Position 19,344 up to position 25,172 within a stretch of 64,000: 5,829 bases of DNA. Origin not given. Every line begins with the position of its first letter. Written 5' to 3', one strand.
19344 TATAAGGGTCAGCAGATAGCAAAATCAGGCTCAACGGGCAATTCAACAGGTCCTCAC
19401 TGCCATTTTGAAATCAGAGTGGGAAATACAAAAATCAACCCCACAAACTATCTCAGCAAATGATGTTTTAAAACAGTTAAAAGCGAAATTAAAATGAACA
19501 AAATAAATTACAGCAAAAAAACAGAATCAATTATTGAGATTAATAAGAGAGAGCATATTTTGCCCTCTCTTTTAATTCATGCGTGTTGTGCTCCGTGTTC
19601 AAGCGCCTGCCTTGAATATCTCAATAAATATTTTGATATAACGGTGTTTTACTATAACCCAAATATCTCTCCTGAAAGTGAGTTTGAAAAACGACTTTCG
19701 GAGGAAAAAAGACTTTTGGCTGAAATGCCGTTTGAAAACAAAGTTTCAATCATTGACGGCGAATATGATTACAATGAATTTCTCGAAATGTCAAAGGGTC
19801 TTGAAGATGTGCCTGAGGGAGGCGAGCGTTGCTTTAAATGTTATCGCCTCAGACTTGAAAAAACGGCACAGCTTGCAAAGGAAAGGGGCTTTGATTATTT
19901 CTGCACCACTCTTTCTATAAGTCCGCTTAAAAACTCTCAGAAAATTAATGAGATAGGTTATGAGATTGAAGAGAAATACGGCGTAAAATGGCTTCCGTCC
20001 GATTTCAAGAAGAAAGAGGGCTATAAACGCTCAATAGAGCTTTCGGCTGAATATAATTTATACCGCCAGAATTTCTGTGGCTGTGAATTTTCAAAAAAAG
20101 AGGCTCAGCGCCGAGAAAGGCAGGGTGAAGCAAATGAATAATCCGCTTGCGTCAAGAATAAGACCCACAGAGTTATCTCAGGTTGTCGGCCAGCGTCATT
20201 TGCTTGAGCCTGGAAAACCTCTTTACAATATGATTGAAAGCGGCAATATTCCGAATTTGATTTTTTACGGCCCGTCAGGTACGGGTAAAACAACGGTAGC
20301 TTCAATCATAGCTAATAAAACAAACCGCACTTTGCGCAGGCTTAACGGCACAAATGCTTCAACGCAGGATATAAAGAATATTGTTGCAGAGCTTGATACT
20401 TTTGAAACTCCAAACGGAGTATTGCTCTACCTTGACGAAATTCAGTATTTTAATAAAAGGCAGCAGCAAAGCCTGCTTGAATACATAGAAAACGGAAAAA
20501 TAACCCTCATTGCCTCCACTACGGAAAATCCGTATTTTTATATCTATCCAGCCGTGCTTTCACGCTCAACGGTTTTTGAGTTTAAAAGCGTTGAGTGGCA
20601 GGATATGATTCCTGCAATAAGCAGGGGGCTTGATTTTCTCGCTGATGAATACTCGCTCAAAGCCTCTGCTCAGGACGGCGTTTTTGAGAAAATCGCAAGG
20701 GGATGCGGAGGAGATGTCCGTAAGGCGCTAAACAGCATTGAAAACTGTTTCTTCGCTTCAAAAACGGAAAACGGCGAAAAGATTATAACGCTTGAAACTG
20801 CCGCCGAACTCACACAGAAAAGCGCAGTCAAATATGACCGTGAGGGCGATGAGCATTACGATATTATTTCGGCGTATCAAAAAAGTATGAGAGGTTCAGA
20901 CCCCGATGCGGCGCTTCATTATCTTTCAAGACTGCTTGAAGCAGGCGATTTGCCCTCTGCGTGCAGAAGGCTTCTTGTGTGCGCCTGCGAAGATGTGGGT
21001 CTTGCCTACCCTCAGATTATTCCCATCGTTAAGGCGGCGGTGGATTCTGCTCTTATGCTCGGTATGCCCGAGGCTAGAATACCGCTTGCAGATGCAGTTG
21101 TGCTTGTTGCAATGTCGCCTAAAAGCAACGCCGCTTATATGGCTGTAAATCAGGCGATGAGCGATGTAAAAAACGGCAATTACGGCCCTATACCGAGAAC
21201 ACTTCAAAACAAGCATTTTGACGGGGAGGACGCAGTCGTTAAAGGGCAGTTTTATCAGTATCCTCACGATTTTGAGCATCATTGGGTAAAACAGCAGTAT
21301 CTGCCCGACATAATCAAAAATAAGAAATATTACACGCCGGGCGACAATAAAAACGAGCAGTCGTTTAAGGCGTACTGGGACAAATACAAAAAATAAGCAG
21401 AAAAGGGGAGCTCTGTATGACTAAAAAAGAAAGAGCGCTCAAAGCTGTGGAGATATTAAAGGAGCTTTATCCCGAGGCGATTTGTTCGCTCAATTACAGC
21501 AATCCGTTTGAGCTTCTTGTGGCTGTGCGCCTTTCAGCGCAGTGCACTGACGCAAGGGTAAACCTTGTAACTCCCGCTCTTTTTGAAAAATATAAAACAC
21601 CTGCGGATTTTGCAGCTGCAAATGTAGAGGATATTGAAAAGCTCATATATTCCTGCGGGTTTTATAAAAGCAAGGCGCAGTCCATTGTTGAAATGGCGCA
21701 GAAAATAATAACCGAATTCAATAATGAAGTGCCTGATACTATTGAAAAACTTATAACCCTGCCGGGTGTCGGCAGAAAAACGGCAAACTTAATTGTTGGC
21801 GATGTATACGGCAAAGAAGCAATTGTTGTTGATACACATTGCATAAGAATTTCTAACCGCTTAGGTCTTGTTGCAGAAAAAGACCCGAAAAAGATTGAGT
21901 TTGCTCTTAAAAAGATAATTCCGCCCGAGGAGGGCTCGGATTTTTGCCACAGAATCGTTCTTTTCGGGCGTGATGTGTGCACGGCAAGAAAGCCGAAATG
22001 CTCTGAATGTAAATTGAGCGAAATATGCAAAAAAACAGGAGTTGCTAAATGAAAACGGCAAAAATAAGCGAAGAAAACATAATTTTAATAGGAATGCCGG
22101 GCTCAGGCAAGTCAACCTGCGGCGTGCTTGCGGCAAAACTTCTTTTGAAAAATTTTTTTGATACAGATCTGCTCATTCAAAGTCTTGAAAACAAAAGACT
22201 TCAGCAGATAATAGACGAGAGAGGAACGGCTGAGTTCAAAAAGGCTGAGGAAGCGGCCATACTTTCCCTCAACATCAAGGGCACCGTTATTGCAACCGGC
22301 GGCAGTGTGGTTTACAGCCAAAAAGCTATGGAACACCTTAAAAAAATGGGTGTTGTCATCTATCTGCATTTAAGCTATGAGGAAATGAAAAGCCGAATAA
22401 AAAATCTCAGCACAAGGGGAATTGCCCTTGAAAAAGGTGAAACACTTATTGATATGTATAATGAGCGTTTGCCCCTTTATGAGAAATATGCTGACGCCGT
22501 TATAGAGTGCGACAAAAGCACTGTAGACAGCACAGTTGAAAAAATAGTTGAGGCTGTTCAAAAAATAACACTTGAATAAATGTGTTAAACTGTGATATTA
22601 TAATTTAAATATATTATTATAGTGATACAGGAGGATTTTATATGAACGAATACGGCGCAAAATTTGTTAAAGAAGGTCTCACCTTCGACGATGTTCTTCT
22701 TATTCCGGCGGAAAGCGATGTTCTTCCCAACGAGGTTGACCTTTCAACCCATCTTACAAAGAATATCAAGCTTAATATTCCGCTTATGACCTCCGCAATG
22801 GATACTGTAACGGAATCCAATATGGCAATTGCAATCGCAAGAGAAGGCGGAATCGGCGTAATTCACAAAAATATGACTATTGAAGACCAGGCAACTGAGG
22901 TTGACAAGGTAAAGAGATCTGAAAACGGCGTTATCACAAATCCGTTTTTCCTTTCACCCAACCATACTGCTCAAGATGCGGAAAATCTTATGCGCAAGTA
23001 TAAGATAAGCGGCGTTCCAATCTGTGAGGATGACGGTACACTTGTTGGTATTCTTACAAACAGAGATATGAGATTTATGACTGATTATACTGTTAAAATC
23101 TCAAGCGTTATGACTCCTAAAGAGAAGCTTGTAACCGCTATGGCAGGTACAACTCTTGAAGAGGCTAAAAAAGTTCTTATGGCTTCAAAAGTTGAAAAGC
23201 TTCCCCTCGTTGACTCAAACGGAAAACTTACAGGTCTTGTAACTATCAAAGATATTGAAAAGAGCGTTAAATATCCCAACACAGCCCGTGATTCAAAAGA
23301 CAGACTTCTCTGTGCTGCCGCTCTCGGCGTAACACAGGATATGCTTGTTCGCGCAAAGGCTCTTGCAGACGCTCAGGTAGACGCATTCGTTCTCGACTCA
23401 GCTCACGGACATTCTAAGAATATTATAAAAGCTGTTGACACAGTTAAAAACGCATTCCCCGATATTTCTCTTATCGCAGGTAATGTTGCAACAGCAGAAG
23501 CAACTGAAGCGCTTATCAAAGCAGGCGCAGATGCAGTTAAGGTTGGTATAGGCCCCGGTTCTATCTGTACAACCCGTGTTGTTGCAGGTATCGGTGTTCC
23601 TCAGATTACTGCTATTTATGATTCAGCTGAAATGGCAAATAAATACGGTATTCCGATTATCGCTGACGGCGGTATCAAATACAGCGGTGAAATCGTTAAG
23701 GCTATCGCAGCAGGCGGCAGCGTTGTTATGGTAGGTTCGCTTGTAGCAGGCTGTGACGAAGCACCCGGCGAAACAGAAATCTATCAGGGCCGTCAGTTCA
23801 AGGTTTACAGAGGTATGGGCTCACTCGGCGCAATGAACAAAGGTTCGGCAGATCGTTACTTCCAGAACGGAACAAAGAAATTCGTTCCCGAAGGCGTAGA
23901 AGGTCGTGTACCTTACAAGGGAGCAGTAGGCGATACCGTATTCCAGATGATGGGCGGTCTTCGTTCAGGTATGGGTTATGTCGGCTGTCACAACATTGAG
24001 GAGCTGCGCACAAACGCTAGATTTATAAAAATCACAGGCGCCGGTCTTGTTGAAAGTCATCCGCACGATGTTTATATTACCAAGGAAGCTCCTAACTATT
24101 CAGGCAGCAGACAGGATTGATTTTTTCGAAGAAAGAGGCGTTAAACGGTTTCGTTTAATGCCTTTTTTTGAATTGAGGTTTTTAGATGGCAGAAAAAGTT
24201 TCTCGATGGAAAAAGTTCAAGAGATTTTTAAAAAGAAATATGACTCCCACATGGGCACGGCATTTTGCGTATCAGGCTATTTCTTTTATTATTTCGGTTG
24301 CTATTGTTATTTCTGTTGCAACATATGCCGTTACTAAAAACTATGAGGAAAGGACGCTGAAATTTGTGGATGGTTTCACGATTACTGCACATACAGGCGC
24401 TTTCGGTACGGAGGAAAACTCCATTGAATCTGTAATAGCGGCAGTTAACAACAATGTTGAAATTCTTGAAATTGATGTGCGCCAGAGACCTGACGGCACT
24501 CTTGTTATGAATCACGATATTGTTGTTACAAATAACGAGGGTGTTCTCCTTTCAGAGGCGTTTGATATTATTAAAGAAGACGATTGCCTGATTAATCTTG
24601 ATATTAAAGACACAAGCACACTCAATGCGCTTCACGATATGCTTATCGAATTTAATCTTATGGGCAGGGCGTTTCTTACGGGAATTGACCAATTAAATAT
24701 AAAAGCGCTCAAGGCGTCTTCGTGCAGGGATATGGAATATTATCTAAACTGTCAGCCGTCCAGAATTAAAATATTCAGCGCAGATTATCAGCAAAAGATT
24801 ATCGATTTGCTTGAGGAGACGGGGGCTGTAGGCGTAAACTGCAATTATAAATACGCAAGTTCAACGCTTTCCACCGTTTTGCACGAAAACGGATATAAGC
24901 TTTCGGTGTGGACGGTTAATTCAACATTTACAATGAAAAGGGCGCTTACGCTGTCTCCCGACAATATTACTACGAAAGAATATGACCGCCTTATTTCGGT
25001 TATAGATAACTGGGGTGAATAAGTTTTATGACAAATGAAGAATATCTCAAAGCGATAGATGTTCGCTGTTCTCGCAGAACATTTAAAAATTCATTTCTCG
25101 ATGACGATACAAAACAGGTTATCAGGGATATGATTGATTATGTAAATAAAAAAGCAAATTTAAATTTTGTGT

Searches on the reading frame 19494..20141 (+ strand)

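Call 75: search_protein_families(library=pfam, proteins=[window:19494-20141:+], max_evalue=0.00001)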
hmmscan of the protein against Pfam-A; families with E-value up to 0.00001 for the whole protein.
window:19494-20141:+ (215 aa): 1 family
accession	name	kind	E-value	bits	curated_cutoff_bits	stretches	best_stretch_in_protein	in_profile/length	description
PF02677.20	QueH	-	6.6e-73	245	23.5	1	26-203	1-175/175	Epoxyqueuosine reductase QueH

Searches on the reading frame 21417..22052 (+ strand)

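Call 75: search_protein_families(library=pfam, proteins=[window:21417-22052:+], max_evalue=0.00001)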
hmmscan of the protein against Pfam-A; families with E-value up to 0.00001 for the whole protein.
window:21417-22052:+ (211 aa): 4 families
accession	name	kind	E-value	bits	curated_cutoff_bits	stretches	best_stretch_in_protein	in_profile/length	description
PF00730.31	HhH-GPD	-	2.6e-28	98.9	26.2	1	37-170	3-108/108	HhH-GPD superfamily base excision DNA repair protein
PF00633.29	HHH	-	5.4e-09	35.9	24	1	101-127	2-28/30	Helix-hairpin-helix motif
PF14520.12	HHH_5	-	1.7e-06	28.8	27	0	54-95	17-56/57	Helix-hairpin-helix domain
PF10576.14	EndIII_4Fe-2S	-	5.5e-06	26.9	20.5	0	188-204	1-17/17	Iron-sulfur binding domain of endonuclease III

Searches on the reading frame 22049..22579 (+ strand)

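Call 76: search_protein_families(library=pfam, proteins=[window:22049-22579:+], max_evalue=0.00001)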
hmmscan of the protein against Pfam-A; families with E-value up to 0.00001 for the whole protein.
window:22049-22579:+ (176 aa): 3 families
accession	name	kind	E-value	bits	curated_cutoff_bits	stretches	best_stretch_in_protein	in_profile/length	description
PF01202.28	SKI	-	2.6e-34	119.1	22.1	1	17-170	1-158/159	Shikimate kinase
PF13238.12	AAA_18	-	1.7e-07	32.1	29.4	1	11-120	1-111/128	AAA domain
PF13207.12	AAA_17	-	8.8e-06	26.5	27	0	14-132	1-134/136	AAA domain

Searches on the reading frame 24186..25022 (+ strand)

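Call 76: search_protein_families(library=pfam, proteins=[window:24186-25022:+], max_evalue=0.00001)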
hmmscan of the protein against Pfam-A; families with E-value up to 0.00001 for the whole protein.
window:24186-25022:+ (278 aa): 1 family
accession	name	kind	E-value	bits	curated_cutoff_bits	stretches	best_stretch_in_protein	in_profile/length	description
PF03009.23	GDPD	-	1.9e-09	38.4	23.6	0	77-111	10-44/244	Glycerophosphoryl diester phosphodiesterase family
